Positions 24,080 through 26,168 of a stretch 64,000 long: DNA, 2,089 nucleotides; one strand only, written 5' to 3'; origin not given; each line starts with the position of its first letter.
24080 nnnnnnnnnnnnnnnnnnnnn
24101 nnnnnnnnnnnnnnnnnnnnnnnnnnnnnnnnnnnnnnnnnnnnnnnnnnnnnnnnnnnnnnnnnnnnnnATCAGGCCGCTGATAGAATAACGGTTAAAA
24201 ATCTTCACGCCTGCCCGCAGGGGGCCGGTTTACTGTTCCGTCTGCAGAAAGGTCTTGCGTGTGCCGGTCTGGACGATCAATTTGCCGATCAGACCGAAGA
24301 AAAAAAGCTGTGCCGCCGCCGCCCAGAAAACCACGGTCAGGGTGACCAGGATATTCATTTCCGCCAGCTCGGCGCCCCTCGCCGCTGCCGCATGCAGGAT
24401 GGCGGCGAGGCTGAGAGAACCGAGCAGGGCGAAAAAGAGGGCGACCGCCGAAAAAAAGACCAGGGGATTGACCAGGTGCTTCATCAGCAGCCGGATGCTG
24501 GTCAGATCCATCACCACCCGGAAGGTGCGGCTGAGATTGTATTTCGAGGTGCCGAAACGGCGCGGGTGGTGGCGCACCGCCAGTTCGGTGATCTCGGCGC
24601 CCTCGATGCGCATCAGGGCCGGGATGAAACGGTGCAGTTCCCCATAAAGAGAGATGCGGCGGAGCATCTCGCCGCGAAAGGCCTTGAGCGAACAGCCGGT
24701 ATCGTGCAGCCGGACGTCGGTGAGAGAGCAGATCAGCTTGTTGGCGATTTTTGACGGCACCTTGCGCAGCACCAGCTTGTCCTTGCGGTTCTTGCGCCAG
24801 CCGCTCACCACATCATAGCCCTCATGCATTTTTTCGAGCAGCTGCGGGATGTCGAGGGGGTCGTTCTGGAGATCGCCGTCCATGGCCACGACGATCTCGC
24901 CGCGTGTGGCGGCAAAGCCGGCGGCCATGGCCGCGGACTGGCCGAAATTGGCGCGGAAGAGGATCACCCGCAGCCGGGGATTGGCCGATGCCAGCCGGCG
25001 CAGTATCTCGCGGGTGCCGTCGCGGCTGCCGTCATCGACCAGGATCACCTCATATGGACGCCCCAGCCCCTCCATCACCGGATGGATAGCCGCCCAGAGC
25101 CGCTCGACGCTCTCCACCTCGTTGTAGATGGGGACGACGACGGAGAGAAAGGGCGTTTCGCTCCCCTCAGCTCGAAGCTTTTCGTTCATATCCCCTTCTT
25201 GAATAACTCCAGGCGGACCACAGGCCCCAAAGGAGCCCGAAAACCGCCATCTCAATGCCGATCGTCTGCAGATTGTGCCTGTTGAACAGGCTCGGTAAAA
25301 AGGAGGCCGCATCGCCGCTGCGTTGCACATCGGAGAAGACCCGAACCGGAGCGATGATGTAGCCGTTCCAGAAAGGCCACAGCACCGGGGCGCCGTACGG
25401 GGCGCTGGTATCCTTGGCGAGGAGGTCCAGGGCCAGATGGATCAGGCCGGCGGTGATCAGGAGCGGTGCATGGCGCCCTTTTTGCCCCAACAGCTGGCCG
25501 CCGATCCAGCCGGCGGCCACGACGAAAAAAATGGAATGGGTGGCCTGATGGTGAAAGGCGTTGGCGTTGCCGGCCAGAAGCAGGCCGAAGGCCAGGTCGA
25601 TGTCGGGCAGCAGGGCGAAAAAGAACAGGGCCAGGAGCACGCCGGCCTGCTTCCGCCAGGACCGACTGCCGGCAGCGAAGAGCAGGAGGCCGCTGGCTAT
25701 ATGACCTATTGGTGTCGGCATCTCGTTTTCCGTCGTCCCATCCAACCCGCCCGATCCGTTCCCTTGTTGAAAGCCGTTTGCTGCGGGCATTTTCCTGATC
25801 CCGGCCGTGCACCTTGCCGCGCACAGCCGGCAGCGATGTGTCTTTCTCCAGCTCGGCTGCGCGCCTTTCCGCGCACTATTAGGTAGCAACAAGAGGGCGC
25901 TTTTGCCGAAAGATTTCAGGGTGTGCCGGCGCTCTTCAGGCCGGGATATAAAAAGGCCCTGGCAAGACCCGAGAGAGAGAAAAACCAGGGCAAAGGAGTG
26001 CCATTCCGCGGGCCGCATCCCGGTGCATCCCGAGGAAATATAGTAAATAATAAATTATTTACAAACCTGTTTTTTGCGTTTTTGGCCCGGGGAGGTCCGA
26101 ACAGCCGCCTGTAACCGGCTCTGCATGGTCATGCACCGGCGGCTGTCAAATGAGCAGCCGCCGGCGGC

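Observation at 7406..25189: Arn/PMT-like lipid-linked-sugar transfer module with four GT-C and four GT2 polyprenyl-phosphate synthase paralogs in one operon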

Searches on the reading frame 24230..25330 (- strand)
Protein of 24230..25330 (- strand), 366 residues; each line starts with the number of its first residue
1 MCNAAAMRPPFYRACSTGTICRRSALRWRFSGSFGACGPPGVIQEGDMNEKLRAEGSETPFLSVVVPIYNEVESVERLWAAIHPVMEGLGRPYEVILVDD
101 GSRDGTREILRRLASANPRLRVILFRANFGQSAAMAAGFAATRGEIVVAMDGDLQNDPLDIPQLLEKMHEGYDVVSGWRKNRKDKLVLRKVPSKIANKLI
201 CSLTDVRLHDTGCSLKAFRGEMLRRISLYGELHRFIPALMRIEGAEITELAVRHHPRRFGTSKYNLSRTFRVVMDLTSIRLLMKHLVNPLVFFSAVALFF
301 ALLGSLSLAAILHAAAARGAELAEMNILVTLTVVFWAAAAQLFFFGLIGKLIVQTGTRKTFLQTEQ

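Call 4: search_protein_families(library=pfam, proteins=[window:24230-25330:-], max_evalue=0.01)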
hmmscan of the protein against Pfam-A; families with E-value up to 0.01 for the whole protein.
window:24230-25330:- (366 aa): 3 families
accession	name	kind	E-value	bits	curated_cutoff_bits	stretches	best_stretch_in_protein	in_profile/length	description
PF00535.33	Glycos_transf_2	-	1e-32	113.8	23.3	1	63-221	1-162/168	Glycosyl transferase family 2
PF13641.12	Glyco_tranf_2_3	-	8.7e-06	26.3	27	1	62-176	3-120/230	Glycosyltransferase like family 2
PF10111.15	Glyco_tranf_2_2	-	0.004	17.1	27.3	1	63-154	1-92/276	Glycosyltransferase like family 2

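Call 9: search_protein_families(library=ncbifam, proteins=[window:24230-25330:-], max_evalue=0.01)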
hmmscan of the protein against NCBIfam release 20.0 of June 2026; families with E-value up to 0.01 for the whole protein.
window:24230-25330:- (366 aa): 21 families
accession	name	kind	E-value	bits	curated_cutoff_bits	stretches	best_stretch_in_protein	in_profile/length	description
NF007986.1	PRK10714.1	equivalog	4.1e-54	183.7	529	1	62-353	8-294/316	undecaprenyl-phosphate 4-deoxy-4-formamido-L-arabinose transferase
NF047588.1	GlcsyltransPgfSStrep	equivalog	3.4e-39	134.9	500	1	62-352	3-287/308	glycosyltransferase PgfS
TIGR03937.1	PgaC_IcaA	equivalog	3.2e-18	65.9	422.3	1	50-170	35-152/407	poly-beta-1,6-N-acetyl-D-glucosamine synthase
TIGR04182.1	glyco_TIGR04182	equivalog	2.4e-17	63.3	325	1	63-355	3-285/293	S-layer glycoprotein N-glycosyltransferase AglJ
NF041875.1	EPS_EpsD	equivalog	3.1e-16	59.7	370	1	62-166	1-102/325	exopolysaccharide biosynthesis glycosyltransferase EpsD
TIGR03965.1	mycofact_glyco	equivalog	3.7e-14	52.5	280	1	55-165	69-176/467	mycofactocin biosynthesis glycosyltransferase MftF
NF047683.1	TeichurnBiosyTuaG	equivalog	1.2e-12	48.1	400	1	59-168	5-111/252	teichuronic acid biosynthesis protein TuaG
NF007482.0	PRK10073.1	equivalog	1.2e-12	47.4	423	1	57-166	3-108/334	glycosyltransferase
NF041391.1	DPhHxTase_Halo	equivalog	7.5e-12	44.7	375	1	68-228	3-155/213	dolichyl-phosphate hexose transferase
NF045692.1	OglycostaseCruG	equivalog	1e-10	41.1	600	1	62-176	43-161/386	2'-O-glycosyltransferase CruG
TIGR04283.1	glyco_like_mftF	equivalog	2.5e-10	40.3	182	1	62-169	1-97/221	TIGR04283 family arsenosugar biosynthesis glycosyltransferase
NF010496.0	PRK13915.1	equivalog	8.2e-10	38.2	262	1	60-164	31-138/307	glucosyl-3-phosphoglycerate synthase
NF058614.1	PPMAGASynPpgS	equivalog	5.1e-09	35.9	370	1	64-219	4-158/226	polyprenyl-phospho-N-acetylgalactosaminyl synthase PpgS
NF050050.1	ProtGlycPglI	equivalog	5.2e-09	35.9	500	1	60-178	2-118/306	GalNAc(5)-diNAcBac-PP-undecaprenol beta-1,3-glucosyltransferase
TIGR04242.1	nodulat_NodC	equivalog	8.2e-08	31.6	550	1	54-170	42-158/395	chitooligosaccharide synthase NodC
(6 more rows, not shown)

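Call 31: search_solved_structures(query=window:24230-25189:-, max_evalue=0.00001)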
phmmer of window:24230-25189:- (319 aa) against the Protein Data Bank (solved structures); distinct sequences matched with E-value up to 0.00001: 20.
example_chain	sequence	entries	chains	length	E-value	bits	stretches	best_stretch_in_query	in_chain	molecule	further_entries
9bhc_C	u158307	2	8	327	7.7e-50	173.3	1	15-305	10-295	Undecaprenyl-phosphate 4-deoxy-4-formamido-L-arabinose transferase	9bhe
8vxh_A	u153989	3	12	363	1e-49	172.9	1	15-305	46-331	Undecaprenyl-phosphate 4-deoxy-4-formamido-L-arabinose transferase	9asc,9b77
9hwj_A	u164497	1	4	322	1.2e-48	169.3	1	15-307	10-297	Undecaprenyl-phosphate 4-deoxy-4-formamido-L-arabinose transferase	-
5eke_A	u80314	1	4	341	1.1e-30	110.4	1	4-305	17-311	Uncharacterized glycosyltransferase sll0501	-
5ekp_C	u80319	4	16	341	1.5e-30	110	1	4-305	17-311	Uncharacterized glycosyltransferase sll0501 | Glycosyltransferase sll0501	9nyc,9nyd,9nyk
9nye_A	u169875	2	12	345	1.5e-30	109.9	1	4-305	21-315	Glycosyltransferase sll0501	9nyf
5mlz_A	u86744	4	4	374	1.4e-18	70.7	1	15-226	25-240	Dolichol monophosphate mannose synthase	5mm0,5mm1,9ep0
2z87_A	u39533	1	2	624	6.5e-10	42.2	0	10-126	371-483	Chondroitin synthase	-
2z86_A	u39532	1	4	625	6.5e-10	42.2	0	10-126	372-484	Chondroitin synthase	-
7pdo_A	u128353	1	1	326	9.3e-08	35.1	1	14-133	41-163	Glucosyl-3-phosphoglycerate synthase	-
7p5l_A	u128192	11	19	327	9.4e-08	35.1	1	14-133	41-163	Glucosyl-3-phosphoglycerate synthase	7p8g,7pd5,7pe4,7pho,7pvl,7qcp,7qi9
4y6n_A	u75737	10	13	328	1.2e-07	34.8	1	14-128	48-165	Glucosyl-3-phosphoglycerate synthase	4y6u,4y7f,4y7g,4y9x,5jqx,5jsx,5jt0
3e25_A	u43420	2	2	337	1.3e-07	34.7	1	14-128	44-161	Putative uncharacterized protein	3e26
4ddz_A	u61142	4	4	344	1.3e-07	34.6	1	14-128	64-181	GLUCOSYL-3-PHOSPHOGLYCERATE SYNTHASE (GpgS) | Glucosyl-3-phosphoglycerate synthase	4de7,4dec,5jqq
8vh7_A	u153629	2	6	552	4e-07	33.1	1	9-106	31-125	Heparosan synthase B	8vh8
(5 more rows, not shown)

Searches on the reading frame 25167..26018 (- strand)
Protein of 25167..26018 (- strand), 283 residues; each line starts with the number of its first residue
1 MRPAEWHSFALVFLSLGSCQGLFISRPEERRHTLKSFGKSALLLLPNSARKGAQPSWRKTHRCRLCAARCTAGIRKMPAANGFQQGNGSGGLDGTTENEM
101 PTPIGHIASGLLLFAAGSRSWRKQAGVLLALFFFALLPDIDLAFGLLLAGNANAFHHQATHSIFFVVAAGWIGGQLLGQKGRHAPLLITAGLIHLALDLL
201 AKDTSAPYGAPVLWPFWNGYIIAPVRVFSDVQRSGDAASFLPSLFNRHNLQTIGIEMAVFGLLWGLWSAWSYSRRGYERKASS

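Call 4: search_protein_families(library=pfam, proteins=[window:25167-26018:-], max_evalue=0.01)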
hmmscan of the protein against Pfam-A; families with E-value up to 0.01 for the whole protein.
window:25167-26018:- (283 aa): 1 family
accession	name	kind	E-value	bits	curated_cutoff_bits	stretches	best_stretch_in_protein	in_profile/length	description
PF04307.19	YdjM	-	2.6e-17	63.3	29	1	103-231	3-135/176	YdjM inner membrane protein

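Call 33: search_protein_families(library=ncbifam, proteins=[window:25167-26018:-], max_evalue=0.00001)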
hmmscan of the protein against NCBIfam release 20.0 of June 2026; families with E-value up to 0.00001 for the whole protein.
window:25167-26018:- (283 aa): 0 families
